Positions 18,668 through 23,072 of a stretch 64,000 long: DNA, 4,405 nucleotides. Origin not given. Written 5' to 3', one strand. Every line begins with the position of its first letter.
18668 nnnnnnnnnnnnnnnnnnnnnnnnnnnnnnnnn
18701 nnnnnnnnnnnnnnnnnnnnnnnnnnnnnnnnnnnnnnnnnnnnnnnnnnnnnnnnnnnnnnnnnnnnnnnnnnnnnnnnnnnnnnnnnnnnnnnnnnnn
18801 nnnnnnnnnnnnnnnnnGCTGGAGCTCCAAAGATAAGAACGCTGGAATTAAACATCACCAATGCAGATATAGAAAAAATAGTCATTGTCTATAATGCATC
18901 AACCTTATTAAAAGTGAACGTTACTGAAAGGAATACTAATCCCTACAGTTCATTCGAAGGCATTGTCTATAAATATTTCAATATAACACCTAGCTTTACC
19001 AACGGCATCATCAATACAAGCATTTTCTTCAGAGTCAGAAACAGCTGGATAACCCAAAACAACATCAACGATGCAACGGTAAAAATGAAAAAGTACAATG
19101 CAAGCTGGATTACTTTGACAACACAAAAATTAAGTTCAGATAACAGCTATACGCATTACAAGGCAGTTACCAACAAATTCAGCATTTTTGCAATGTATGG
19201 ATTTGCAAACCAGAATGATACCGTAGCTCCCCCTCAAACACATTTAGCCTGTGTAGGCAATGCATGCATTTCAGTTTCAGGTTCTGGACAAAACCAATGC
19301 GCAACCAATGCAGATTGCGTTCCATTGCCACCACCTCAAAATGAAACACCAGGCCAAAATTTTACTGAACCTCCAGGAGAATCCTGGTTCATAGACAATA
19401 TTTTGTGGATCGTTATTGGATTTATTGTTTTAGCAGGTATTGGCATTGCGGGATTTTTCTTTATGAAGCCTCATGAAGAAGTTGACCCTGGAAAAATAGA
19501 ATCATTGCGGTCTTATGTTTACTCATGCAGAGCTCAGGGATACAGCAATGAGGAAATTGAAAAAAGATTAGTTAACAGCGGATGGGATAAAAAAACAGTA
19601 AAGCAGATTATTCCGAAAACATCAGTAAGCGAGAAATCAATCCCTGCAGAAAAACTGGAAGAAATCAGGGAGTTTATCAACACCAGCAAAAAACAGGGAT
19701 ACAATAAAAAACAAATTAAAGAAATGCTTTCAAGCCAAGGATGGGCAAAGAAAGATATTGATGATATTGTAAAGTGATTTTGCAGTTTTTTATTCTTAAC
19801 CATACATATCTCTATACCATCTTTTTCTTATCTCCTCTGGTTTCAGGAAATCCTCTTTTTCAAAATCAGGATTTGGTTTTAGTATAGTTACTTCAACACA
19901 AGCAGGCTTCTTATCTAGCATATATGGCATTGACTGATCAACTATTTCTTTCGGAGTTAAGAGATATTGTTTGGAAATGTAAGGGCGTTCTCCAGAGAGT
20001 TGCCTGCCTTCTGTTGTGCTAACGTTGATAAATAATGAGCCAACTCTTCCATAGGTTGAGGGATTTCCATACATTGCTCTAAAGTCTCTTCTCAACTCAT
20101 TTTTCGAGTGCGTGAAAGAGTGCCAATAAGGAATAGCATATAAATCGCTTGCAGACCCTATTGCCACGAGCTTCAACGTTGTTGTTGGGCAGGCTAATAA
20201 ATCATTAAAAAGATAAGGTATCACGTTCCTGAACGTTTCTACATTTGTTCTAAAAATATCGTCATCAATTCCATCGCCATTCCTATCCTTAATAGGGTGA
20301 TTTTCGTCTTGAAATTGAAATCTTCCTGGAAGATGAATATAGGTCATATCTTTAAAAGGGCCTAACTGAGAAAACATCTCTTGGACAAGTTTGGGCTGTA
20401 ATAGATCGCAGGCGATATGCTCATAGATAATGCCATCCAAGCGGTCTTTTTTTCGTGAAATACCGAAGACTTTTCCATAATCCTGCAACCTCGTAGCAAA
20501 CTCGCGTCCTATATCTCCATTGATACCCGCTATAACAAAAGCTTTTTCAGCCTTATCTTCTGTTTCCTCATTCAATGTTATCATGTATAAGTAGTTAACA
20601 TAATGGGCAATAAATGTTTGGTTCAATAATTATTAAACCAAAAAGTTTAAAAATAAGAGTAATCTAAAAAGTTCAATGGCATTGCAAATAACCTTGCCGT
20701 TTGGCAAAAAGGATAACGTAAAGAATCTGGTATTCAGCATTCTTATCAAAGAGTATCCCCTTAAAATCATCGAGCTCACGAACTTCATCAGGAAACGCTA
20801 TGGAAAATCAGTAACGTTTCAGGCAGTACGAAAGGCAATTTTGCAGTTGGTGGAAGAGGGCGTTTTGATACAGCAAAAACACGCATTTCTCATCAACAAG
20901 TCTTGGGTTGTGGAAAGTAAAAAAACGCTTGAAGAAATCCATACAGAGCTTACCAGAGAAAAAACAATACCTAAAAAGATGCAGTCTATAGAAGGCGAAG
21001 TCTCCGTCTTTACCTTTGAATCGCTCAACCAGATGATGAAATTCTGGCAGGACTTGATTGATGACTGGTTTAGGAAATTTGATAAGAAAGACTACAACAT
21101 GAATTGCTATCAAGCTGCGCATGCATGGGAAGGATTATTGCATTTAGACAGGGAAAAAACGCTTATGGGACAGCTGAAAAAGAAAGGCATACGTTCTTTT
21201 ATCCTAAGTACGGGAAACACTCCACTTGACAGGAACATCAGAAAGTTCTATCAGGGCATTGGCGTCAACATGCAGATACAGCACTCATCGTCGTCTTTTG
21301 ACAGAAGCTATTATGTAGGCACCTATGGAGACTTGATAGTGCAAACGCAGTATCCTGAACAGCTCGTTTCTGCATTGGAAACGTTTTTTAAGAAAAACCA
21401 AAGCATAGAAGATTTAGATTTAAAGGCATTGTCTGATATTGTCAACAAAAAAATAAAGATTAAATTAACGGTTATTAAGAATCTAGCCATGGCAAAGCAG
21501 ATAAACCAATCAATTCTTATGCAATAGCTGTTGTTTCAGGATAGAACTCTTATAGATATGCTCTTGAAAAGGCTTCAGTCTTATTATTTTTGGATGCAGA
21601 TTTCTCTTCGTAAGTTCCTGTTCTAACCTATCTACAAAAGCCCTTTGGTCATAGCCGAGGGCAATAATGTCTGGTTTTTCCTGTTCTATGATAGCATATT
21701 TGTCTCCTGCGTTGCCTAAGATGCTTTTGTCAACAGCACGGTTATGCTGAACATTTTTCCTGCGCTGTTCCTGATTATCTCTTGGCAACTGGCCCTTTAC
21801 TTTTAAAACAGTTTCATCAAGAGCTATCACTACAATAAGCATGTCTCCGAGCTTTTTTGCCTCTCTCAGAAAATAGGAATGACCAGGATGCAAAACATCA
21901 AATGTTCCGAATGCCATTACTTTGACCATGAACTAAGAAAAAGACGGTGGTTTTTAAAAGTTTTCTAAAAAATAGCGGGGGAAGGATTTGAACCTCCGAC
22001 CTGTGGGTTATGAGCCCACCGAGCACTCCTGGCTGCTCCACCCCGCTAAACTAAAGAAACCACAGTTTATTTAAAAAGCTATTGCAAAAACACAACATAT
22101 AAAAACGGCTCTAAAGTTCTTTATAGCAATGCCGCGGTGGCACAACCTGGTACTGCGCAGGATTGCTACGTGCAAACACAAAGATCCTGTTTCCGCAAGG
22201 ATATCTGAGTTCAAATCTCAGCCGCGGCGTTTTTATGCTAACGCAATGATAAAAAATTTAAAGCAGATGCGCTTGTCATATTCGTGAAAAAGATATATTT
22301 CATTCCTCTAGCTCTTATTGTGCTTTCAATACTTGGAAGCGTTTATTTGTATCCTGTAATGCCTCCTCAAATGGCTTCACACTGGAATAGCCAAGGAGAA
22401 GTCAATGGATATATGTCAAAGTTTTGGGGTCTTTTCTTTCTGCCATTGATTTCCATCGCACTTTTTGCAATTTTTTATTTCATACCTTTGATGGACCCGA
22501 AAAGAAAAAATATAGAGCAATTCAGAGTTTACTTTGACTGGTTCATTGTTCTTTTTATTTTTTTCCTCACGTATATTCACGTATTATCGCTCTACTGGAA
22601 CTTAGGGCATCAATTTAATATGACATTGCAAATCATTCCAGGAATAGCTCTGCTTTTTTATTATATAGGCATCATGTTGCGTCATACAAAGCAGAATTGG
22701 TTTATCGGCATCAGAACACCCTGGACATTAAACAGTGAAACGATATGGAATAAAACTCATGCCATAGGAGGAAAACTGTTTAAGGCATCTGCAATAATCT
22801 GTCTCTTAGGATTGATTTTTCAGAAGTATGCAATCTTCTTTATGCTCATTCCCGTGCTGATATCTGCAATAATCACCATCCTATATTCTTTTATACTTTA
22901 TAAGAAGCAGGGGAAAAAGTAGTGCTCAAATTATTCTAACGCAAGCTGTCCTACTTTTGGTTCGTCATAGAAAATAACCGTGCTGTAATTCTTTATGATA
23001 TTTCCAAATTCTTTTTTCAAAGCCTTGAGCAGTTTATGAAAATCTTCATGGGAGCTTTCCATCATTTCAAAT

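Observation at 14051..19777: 1908-aa surface protein with LamG head, five DNA-level tandem Ig/Cys-knot repeats, poly-Gly hinge, C-terminal TM anchor and repeated cytoplasmic tail motif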

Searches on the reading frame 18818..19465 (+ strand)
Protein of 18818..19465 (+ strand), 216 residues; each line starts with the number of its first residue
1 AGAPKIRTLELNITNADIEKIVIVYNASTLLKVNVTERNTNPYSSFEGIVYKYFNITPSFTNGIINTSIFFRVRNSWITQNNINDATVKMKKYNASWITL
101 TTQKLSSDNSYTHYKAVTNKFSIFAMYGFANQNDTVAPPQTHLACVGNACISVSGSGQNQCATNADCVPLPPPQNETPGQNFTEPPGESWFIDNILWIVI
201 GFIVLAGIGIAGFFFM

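Call 16: search_protein_families(library=pfam, proteins=[window:18818-19465:+], max_evalue=10)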
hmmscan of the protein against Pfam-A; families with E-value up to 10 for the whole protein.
window:18818-19465:+ (216 aa): 2 families
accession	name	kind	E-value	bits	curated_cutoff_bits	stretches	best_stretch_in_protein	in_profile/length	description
PF01672.21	Plasmid_parti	-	0.21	12.7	22.1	1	50-126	1-76/85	Putative plasmid partition protein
PF18628.8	P2_N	-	1.9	8.7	25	1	8-37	30-60/129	Viral coat protein P2 N-terminal domain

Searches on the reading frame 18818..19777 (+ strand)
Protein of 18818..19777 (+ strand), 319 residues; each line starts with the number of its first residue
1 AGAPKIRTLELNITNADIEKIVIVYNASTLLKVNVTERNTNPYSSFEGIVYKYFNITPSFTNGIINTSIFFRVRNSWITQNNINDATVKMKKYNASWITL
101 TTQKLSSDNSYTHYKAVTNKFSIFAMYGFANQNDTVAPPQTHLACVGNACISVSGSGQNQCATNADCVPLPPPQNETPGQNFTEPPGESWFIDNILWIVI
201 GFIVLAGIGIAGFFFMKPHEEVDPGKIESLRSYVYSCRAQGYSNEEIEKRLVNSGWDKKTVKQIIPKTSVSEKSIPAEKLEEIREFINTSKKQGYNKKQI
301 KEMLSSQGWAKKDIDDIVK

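Call 18: find_homologous_proteins(query=window:18818-19777:+)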
Query window:18818-19777:+: 1362 candidates shared short words with the query, none scored E <= 0.001.

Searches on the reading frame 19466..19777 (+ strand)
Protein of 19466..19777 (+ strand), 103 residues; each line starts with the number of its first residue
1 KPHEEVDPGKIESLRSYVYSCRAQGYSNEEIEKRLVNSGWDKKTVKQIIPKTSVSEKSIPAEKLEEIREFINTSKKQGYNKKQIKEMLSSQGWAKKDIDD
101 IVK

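Call 16: search_protein_families(library=pfam, proteins=[window:19466-19777:+], max_evalue=10)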
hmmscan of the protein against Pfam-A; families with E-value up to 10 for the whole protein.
window:19466-19777:+ (103 aa): 18 families
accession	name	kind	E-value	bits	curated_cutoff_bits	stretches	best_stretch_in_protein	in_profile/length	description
PF12106.13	Colicin_E5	-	6.8e-05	23.5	25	2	28-59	6-37/88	Colicin E5 ribonuclease domain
PF24625.1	DUF7626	-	0.00014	22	27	2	20-39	11-30/55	Domain of unknown function (DUF7626)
PF17267.7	DUF5333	-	0.00058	20.5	27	2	13-48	39-73/110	Family of unknown function (DUF5333)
PF22448.1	RepB_primase_C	-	0.00059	20.1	26.1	1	22-35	15-28/54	RepB DNA-primase C-terminal helical domain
PF16282.11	SANT_DAMP1_like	-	0.0036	17.9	29.1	2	72-102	8-38/80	SANT/Myb-like domain of DAMP1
PF10073.14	GapR_DNA-bd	-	0.0064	16.5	22.6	1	65-97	24-56/72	GapR-like, DNA-binding domain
PF22943.2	HTH_68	-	0.016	15.2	27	1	21-35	13-27/45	Putative helix-turn-helix domain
PF13670.12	PepSY_2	-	0.021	15.2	24.3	1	71-98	21-48/83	Peptidase propeptide and YPEB domain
PF10437.14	Lip_prot_lig_C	-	0.029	14.7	24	1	29-70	44-84/85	Bacterial lipoate protein ligase C-terminus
PF14069.11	SpoVIF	-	0.029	14.5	27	1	41-76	29-65/72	Stage VI sporulation protein F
PF23589.2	WH_AprA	-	0.085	13.9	27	1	70-97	27-54/94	AprA winged helix domain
PF11337.13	DUF3139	-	0.09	13.8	27.3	0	75-90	44-59/83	Protein of unknown function (DUF3139)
PF03880.21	DbpA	-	0.093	13.2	25.6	1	70-101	3-35/72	DbpA RNA binding domain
PF03979.19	Sigma70_r1_1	-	0.094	13.1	22.5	1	63-102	3-43/81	Sigma-70 factor, region 1.1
PF02899.23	Phage_int_SAM_1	-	0.13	13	22.3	1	56-90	37-71/83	Phage integrase, N-terminal SAM-like domain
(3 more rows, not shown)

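Call 68: search_protein_families(library=ncbifam, proteins=[window:19466-19777:+], max_evalue=0.1)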
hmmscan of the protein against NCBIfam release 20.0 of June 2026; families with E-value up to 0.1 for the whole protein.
window:19466-19777:+ (103 aa): 8 families
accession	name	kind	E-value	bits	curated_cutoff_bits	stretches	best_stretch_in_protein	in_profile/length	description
NF001053.0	PRK00117.1-3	equivalog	0.0033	17.7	216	0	15-100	90-173/180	recombination regulator RecX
NF052642.1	amidase_SagB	exception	0.0037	16.5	425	1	39-103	75-136/282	peptidoglycan release complex glucosaminidase SagB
NF010247.0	PRK13694.1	subfamily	0.0059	16.3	94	0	65-89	33-57/83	hypothetical protein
NF001054.0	PRK00117.2-1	equivalog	0.0061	16.7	189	0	30-100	27-94/154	recombination regulator RecX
NF001057.0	PRK00117.3-3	equivalog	0.013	15.6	146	1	16-102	58-143/151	recombination regulator RecX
TIGR02044.1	CueR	equivalog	0.032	14.3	147.4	0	63-89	43-68/127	Cu(I)-responsive transcriptional regulator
NF041735.1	hist_kin_RppB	equivalog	0.058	12.2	400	1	28-81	52-105/438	two-component system sensor histidine kinase RppB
NF041401.1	XopAF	subfamily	0.065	13.2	200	0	55-82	115-142/205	XopAF/AvrXv3 family type III secretion system effector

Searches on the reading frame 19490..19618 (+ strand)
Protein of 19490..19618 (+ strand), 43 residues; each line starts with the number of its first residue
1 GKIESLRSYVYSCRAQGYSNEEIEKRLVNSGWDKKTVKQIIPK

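Call 34: find_homologous_proteins(query=A2, max_evalue=0.01)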
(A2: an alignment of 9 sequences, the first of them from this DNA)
Query A2 (9 sequences): 33 candidates shared short words with the query, none scored E <= 0.01.

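Call 40: predict_structure(alignment_id=A2)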
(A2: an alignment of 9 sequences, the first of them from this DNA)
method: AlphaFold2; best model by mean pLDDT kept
length: 43 residues; sequences in the alignment: 9
mean_pLDDT: 91.5   pTM: 0.66
mean pLDDT of the five models: 91.5, 90.3, 90.1, 90.1, 88.4
residues with pLDDT >= 90: 33; 70-90: 9; 50-70: 1; < 50: 0
segments of 3 or more residues with pLDDT < 50: none
pLDDT, mean of each block of 10 residues (from residue 1): 89 95 95 92 78
secondary structure, 60 per line:
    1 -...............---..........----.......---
elements in order: H2-16 H20-29 H34-40

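Call 43: fold_search(model_id=the predicted structure, library=pdb)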
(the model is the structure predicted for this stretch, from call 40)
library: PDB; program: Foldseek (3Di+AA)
matches with E <= 10: 39; with E <= 0.001: 0
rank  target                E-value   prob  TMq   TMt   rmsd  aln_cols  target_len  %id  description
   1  1f44_A                3.5e+00  0.21  0.58  0.10   4.2        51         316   20  CRYSTAL STRUCTURE OF TRIMERIC CRE RECOMBINASE-LOX COMPLEX (released 2001-10-12)
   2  8xi2_V                4.0e+00  0.16  0.46  0.15   2.5        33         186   21  Cryo-EM structure of the Chlamydomonas C* complex (released 2024-10-09)
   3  5oml_B                4.6e+00  0.30  0.61  0.41   2.3        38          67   26  Crystal structure of Trypanosoma Brucei PEX14 N-terminal domain in complex with small molecules to investigate the wat (released 2019-03-06)
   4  6spt                  4.6e+00  0.30  0.60  0.40   2.3        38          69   26  High resolution crystal structure of N-terminal domain of PEX14 from Trypanosoma brucei in complex with the fist compoun (released 2020-01-01)
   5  8b4h_A                4.6e+00  0.25  0.56  0.09   3.1        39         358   26  IstA transposase cleaved donor complex (released 2023-05-03)
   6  3rmq                  4.6e+00  0.08  0.40  0.21   3.7        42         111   12  Crystal structure of uncharacterized protein Svir_20580 from Saccharomonospora viridis (V71M mutant) (released 2011-05-11)
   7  7cbc_A                5.6e+00  0.35  0.72  0.11   1.2        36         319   25  Crystal structure of a de novo designed switch protein caging a hemagglutinin binder (released 2020-12-23)
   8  5v1u_B                5.6e+00  0.30  0.64  0.35   1.5        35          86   26  TbiB1 in Complex with the TbiA(beta) Leader Peptide (released 2018-09-05)
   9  5oml_A                5.6e+00  0.23  0.60  0.42   2.4        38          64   26  Crystal structure of Trypanosoma Brucei PEX14 N-terminal domain in complex with small molecules to investigate the wat (released 2019-03-06)
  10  4phc_A                5.6e+00  0.23  0.61  0.07   2.3        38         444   21  Crystal Structure of a human cytosolic histidyl-tRNA synthetase, histidine-bound (released 2014-08-27)
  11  2v75                  6.0e+00  0.21  0.59  0.32   1.8        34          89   15  N-terminal domain of Nab2 (released 2008-01-29)
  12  4xvn_F                6.0e+00  0.21  0.60  0.22   2.7        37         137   22  Crystal structure of the small terminase from thermophilic phage G20C (released 2016-02-10)
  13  9lm9_B                6.4e+00  0.08  0.50  0.07   7.0        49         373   26  Crystal structure of bvFP-Pfr21 (released 2026-01-28)
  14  6s7m_B                6.8e+00  0.20  0.60  0.40   2.5        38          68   26  Structure of parasitic PEX14 in complex with a benzo[b]thiophene-7-carboxylic acid. (released 2020-07-15)
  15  3b0v_C                6.8e+00  0.10  0.45  0.08   5.7        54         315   11  tRNA-dihydrouridine synthase from Thermus thermophilus in complex with tRNA (released 2011-12-14)
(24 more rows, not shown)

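Call 63: search_protein_families(library=pfam, alignment_id=A2, max_evalue=1)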
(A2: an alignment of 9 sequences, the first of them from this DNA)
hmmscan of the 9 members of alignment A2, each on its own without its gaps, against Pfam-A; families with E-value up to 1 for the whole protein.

A. member 1, seq(43 aa): 4 families
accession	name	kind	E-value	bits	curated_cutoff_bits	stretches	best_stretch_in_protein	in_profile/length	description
PF22943.2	HTH_68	-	0.009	16.1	27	1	13-27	13-27/45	Putative helix-turn-helix domain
PF22448.1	RepB_primase_C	-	0.028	14.7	26.1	0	14-27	15-28/54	RepB DNA-primase C-terminal helical domain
PF24625.1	DUF7626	-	0.037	14.3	27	1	12-31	11-30/55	Domain of unknown function (DUF7626)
PF17267.7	DUF5333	-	0.14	12.8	27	1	5-39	39-72/110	Family of unknown function (DUF5333)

B. families by the number of members that match (of 9 scanned): 13 families
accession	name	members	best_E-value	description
PF22448.1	RepB_primase_C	2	0.028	RepB DNA-primase C-terminal helical domain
PF22943.2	HTH_68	1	0.009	Putative helix-turn-helix domain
PF03979.19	Sigma70_r1_1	1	0.011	Sigma-70 factor, region 1.1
PF20075.5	DUF6471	1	0.011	Domain of unknown function (DUF6471)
PF00690.31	Cation_ATPase_N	1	0.014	Cation transporter/ATPase, N-terminus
PF03880.21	DbpA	1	0.025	DbpA RNA binding domain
PF24625.1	DUF7626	1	0.037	Domain of unknown function (DUF7626)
PF10073.14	GapR_DNA-bd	1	0.075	GapR-like, DNA-binding domain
PF18039.7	UBA_6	1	0.1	UBA-like domain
PF07499.19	RuvA_C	1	0.12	RuvA, C-terminal domain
PF04695.18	Pex14_N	1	0.13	Pex14 N-terminal domain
PF17267.7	DUF5333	1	0.14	Family of unknown function (DUF5333)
PF00627.37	UBA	1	0.19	UBA/TS-N domain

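Call 64: search_solved_structures(query=A2, max_evalue=10)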
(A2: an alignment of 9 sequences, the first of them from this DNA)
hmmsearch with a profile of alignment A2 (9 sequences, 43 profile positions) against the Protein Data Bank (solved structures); distinct sequences matched with E-value up to 10: 60.
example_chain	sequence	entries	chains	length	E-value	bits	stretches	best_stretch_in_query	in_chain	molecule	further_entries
9ngw_A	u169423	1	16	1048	5.7e-06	29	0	13-25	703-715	IcmE (DotG)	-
7muc_AG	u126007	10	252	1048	5.7e-06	29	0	13-25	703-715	IcmE protein | IcmE (DotG)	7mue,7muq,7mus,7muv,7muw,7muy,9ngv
8skx_A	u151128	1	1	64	8.1e-06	28.6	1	3-43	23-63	Miniprotein HHH_rd4_0518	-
8vl3_A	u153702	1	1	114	2.2e-05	27.2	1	15-38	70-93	De novo designed protein F3 parent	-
6aoj_A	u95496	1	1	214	0.00023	23.9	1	13-37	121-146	Ceg4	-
6aok_A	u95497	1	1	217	0.00025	23.8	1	13-37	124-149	Ceg4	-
8etq_A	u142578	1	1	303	0.00094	21.9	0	4-21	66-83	k-cTRP5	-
5z3g_X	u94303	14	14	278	0.007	19.2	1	25-43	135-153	Ribosomal RNA-processing protein 1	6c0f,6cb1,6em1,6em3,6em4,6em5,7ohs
5cwb_A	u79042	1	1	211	0.032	17.1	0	20-43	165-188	Designed helical repeat protein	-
4ae4_A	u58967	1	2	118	0.043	16.6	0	13-30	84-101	UBIQUITIN-ASSOCIATED PROTEIN 1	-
4ozs_A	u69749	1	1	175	0.077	15.8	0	3-20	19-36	Alpha solenoid protein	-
7tea_B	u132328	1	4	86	0.095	15.5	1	9-29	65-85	Glutamine synthetase repressor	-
6y07_A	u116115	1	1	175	0.12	15.3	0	6-24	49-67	sohair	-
4cj9_A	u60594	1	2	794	0.17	14.7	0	14-25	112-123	BURRH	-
4cja_A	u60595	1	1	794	0.18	14.7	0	14-25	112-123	BURRH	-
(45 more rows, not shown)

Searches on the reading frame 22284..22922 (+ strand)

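Call 84: search_protein_families(library=pfam, proteins=[window:22284-22922:+], max_evalue=0.0001)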
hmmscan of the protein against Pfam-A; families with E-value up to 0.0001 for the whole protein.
window:22284-22922:+ (212 aa): 2 families
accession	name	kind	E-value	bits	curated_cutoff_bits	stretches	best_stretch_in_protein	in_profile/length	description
PF13630.11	SdpI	-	3.1e-18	66.1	28.2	1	136-202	3-71/71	SdpI/YfhL protein family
PF07853.16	DUF1648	-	2.8e-17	62.5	28.7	1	11-57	2-48/49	Domain of unknown function (DUF1648)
